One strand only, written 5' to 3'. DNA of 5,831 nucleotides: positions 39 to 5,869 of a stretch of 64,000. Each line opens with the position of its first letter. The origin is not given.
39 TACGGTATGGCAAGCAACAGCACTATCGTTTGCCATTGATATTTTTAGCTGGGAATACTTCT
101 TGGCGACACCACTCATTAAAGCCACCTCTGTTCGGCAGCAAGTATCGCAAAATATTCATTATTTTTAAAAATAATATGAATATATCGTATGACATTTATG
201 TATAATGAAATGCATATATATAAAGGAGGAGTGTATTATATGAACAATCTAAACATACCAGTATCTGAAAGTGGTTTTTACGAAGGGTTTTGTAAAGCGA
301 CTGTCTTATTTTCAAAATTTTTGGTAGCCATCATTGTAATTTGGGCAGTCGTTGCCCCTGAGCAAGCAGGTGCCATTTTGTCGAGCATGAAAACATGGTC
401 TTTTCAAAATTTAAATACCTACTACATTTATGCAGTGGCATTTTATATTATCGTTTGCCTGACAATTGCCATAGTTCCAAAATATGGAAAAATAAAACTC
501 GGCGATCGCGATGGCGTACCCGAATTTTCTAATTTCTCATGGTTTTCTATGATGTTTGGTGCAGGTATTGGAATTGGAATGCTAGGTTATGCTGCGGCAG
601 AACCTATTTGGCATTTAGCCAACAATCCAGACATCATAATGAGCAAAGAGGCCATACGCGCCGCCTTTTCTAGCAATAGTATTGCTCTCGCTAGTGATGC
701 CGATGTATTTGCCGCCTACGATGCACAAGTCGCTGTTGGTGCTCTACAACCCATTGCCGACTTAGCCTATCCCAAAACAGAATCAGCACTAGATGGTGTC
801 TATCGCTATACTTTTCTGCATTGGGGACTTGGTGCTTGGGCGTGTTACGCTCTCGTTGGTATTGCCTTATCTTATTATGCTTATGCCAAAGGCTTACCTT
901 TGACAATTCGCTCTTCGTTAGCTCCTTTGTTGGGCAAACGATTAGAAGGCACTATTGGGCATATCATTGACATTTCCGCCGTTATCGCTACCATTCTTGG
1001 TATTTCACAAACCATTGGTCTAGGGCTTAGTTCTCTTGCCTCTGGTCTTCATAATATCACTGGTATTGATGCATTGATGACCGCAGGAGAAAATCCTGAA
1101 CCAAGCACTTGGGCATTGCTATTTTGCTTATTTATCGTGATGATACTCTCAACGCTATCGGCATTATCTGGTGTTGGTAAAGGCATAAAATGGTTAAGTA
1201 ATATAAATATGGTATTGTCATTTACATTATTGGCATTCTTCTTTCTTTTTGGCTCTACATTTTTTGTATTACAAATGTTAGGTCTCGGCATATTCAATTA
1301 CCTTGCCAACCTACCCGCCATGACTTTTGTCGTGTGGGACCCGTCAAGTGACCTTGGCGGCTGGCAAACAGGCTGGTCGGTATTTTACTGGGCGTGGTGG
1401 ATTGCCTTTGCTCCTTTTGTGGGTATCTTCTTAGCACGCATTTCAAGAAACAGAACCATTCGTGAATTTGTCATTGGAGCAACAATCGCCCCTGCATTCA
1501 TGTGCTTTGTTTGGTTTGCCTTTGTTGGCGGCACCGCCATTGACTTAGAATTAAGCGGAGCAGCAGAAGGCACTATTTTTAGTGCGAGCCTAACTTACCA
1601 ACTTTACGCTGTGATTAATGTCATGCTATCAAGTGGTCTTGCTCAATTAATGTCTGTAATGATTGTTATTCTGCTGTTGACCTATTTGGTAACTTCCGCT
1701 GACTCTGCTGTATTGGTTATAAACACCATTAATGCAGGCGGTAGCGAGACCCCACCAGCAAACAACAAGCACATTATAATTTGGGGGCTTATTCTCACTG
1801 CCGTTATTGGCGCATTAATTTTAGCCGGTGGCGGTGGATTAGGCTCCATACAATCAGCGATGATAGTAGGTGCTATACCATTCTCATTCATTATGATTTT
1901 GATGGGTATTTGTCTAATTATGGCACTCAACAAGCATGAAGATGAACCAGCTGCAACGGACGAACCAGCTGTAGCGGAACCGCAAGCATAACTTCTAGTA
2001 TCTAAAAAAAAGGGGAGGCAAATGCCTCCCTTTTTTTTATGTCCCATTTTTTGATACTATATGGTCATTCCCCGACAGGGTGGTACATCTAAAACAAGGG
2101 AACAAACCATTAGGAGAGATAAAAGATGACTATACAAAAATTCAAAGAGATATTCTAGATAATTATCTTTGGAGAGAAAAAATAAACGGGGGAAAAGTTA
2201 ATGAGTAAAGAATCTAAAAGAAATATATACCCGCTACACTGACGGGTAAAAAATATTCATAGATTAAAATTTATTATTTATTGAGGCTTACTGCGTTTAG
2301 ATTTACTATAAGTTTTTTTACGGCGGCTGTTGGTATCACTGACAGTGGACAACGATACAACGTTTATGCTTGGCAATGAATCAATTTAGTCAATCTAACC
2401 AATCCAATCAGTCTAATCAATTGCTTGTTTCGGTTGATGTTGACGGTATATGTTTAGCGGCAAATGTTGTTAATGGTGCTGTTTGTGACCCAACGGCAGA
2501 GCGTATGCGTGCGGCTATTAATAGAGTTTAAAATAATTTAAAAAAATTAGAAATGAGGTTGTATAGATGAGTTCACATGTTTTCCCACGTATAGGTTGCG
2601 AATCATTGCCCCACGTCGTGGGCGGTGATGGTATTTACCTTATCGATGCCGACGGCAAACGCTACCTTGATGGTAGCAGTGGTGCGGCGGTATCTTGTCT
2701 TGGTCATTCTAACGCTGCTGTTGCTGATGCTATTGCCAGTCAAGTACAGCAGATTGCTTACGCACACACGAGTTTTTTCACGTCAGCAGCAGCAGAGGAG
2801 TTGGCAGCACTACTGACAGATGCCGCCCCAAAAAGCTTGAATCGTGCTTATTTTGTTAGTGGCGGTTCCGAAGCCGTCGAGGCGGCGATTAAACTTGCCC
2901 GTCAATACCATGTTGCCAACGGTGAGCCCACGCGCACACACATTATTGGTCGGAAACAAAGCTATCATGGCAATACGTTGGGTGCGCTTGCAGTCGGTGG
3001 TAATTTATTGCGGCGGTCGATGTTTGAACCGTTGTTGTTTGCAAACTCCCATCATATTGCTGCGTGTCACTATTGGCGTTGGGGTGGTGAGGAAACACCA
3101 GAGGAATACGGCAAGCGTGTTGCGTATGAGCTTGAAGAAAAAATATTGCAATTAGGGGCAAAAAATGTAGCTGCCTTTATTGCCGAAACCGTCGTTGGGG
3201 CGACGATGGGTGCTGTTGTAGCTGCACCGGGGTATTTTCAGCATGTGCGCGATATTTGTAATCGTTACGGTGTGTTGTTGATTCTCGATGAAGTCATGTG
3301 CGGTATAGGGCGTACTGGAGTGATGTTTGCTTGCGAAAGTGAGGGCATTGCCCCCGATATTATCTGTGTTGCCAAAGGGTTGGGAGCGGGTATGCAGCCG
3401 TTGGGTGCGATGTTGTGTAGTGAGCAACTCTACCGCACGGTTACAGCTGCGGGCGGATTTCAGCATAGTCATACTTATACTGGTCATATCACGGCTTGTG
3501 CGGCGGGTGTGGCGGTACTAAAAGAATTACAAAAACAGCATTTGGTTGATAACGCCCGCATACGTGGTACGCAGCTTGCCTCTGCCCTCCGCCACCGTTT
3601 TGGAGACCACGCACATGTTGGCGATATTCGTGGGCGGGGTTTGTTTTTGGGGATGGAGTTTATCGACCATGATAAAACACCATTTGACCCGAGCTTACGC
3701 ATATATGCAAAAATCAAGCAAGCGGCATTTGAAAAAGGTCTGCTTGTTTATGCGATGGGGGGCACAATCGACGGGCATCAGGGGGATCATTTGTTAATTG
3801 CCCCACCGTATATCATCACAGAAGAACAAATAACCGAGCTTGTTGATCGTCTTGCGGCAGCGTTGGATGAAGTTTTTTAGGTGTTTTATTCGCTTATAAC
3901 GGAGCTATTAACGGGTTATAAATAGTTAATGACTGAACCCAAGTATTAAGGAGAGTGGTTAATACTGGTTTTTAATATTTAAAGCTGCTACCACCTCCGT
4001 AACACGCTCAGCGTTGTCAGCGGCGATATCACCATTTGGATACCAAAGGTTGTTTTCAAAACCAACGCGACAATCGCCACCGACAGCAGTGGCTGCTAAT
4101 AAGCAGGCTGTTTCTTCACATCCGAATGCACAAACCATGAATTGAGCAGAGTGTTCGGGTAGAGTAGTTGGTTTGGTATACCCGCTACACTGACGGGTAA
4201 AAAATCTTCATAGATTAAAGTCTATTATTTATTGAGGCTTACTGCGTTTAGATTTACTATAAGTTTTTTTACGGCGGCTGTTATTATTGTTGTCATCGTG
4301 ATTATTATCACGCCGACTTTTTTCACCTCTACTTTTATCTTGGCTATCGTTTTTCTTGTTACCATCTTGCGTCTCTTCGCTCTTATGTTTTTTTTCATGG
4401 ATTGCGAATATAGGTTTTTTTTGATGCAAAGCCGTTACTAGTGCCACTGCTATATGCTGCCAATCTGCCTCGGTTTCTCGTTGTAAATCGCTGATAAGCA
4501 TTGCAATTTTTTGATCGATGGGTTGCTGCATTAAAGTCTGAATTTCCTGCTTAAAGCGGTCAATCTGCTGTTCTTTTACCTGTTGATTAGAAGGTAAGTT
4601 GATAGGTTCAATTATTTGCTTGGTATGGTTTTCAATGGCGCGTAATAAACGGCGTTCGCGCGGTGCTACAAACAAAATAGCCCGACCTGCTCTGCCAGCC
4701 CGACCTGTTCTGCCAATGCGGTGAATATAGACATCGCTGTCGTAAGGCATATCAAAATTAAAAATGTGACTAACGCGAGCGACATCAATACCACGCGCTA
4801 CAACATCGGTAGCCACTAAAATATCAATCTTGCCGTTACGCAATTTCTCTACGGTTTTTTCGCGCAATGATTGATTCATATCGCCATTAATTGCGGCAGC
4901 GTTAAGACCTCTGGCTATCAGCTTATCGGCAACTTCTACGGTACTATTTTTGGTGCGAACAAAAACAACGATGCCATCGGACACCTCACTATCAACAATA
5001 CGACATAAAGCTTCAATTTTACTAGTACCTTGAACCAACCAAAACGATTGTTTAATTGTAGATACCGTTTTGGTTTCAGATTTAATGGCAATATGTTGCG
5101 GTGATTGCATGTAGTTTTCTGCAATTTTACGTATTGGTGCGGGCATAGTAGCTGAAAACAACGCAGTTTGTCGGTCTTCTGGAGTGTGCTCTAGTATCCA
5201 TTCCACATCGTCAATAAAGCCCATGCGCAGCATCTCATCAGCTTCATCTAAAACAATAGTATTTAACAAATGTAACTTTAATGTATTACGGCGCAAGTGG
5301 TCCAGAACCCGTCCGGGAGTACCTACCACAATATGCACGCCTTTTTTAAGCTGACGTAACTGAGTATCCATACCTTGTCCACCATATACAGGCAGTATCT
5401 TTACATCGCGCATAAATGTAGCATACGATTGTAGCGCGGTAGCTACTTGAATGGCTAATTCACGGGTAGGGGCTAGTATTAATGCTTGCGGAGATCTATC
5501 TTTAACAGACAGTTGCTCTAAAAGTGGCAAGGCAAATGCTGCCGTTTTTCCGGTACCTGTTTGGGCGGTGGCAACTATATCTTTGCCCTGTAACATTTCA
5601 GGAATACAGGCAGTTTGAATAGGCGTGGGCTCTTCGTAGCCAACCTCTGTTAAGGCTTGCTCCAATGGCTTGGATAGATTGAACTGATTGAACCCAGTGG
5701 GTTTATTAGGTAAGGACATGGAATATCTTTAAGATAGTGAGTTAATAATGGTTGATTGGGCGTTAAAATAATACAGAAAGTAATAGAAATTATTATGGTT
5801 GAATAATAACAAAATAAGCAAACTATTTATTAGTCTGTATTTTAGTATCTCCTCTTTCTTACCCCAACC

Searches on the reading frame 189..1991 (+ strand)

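Call 20: search_protein_families(library=ncbifam, proteins=[window:189-1991:+], max_evalue=1e-10)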
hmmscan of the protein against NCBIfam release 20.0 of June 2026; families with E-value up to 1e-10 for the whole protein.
window:189-1991:+ (600 aa): 5 families
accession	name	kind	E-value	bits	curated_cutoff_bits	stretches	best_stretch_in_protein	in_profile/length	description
NF047988.1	betaine_BCCT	equivalog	4.1e-127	424.6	650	2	192-581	111-482/483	glycine betaine uptake BCCT transporter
TIGR00842.1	bcct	subfamily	5.1e-114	381.5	407.55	2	196-581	78-450/452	BCCT family transporter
NF007399.1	PRK09928.1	subfamily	1.7e-100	337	695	2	204-582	136-500/675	choline BCCT transporter BetT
NF002887.1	PRK03356.1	equivalog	1e-55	189.4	541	1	199-577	128-493/497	L-carnitine/gamma-butyrobetaine antiporter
NF007412.0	PRK09950.1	equivalog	8.8e-48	163.1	647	1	195-582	123-498/536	BCCT family transporter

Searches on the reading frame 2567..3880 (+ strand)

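Call 20: search_protein_families(library=ncbifam, proteins=[window:2567-3880:+], max_evalue=1e-10)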
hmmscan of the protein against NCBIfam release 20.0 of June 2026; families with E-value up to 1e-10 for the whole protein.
window:2567-3880:+ (437 aa): 69 families (the best 25 are shown)
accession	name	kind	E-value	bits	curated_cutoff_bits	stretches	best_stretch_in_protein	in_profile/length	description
NF005685.0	PRK07483.1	equivalog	9.5e-197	654.2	485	1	3-436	2-438/444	aspartate aminotransferase family protein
NF005375.0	PRK06917.1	equivalog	2.6e-120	402.2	535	1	12-436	13-439/448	aspartate aminotransferase family protein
NF005102.0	PRK06541.1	equivalog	1.9e-106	356.3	574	1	13-435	34-455/460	aspartate aminotransferase family protein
NF005682.0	PRK07480.1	subfamily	4.8e-105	351.9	510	1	18-436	40-452/459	aminotransferase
NF005683.0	PRK07481.1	subfamily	2.2e-104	350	575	1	16-436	31-450/453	hypothetical protein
NF004767.0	PRK06105.1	subfamily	8.3e-99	331.2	517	1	18-436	35-450/460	aminotransferase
TIGR00508.1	bioA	equivalog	1.5e-97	326.9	405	1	16-433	16-418/419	adenosylmethionine--8-amino-7-oxononanoate transaminase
NF005447.0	PRK07036.1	equivalog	4.3e-96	322.4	618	1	7-436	29-455/468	aminotransferase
NF005684.0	PRK07482.1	subfamily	6.1e-93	311.9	687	1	17-437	36-456/464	hypothetical protein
NF052567.1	OmAmTferAptACaul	equivalog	1.1e-89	301.2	500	1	18-436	23-431/431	omega-aminotransferase AptA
NF004625.0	PRK05965.1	subfamily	8.4e-88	295.1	729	1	19-436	34-448/460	hypothetical protein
NF005812.0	PRK07678.1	subfamily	3e-86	289.8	488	1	19-435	35-449/451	aminotransferase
NF009068.0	PRK12403.1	equivalog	5.7e-85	285.8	817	1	17-435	40-452/460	aspartate aminotransferase family protein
NF004718.0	PRK06062.1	subfamily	3.3e-84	283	472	1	16-435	41-448/454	hypothetical protein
NF005443.0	PRK07030.1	equivalog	1.5e-83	280.9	729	1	17-431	33-442/451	adenosylmethionine--8-amino-7-oxononanoate transaminase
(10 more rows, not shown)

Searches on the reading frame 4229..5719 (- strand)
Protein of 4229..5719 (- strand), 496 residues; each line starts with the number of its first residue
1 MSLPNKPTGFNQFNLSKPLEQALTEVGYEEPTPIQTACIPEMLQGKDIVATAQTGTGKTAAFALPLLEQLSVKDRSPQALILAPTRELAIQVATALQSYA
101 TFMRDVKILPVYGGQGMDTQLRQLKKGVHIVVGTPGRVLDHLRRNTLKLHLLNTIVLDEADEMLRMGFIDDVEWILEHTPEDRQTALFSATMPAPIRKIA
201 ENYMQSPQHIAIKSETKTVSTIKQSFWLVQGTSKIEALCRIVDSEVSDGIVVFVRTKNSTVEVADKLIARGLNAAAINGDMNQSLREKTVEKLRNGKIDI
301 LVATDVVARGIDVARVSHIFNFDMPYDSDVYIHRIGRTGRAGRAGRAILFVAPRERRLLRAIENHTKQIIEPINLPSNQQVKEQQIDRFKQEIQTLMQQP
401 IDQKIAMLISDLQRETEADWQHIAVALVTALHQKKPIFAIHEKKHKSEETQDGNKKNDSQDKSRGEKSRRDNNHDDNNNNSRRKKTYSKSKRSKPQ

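Call 20: search_protein_families(library=ncbifam, proteins=[window:4229-5719:-], max_evalue=1e-10)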
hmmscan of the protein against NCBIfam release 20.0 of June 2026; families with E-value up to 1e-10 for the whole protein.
window:4229-5719:- (496 aa): 18 families
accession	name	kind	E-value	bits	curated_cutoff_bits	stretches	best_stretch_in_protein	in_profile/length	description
NF008642.0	PRK11634.1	equivalog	8.1e-164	546.4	989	1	8-482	6-479/628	DEAD/DEAH family ATP-dependent RNA helicase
NF053631.1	RNA_helic_CshA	equivalog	9.6e-152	505.8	646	1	10-433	1-421/434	degradosome RNA helicase CshA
NF008744.0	PRK11776.1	equivalog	2.9e-128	428.3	524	1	8-396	4-388/460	ATP-dependent RNA helicase DbpA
NF053636.1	DDHlcsCsdAPsy1082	equivalog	9.2e-108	361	890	1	9-370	4-366/512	DEAD/DEAH box helicase CsdA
NF053711.1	RNA_heli_RhlE1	exception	1.1e-102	344.1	750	1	10-374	3-371/434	RNA helicase RhlE1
NF053710.1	RNA_heli_RhlE2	exception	1.4e-101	340.9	925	1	10-478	3-463/635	RNA helicase RhlE2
NF008394.0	PRK11192.1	equivalog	1.3e-96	324.2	507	1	9-483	4-428/441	ATP-dependent RNA helicase SrmB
NF003419.0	PRK04837.1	equivalog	1.5e-95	320.4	588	1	9-372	10-381/424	ATP-dependent RNA helicase RhlB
NF007882.0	PRK10590.1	equivalog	1.1e-94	318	743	1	10-446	3-410/456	ATP-dependent RNA helicase RhlE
NF002340.1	PRK01297.1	equivalog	6.9e-88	294.9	564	1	8-365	1-367/372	ATP-dependent RNA helicase RhlB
NF003390.0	PRK04537.1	equivalog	1.7e-77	261.9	732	1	9-373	10-383/572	ATP-dependent RNA helicase RhlB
TIGR01389.1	recQ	equivalog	3.8e-19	68.6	640.2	1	26-365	9-342/591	DNA helicase RecQ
TIGR04121.1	DEXH_lig_assoc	equivalog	9.4e-19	66.6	850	1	30-352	13-357/804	ligase-associated DNA damage response DEXH box helicase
NF010337.0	PRK13766.1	equivalog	1.4e-18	66.5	610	1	234-477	349-561/781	Hef nuclease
NF008279.0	PRK11057.1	equivalog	1.4e-17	63.4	1015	1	226-364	215-353/608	ATP-dependent DNA helicase RecQ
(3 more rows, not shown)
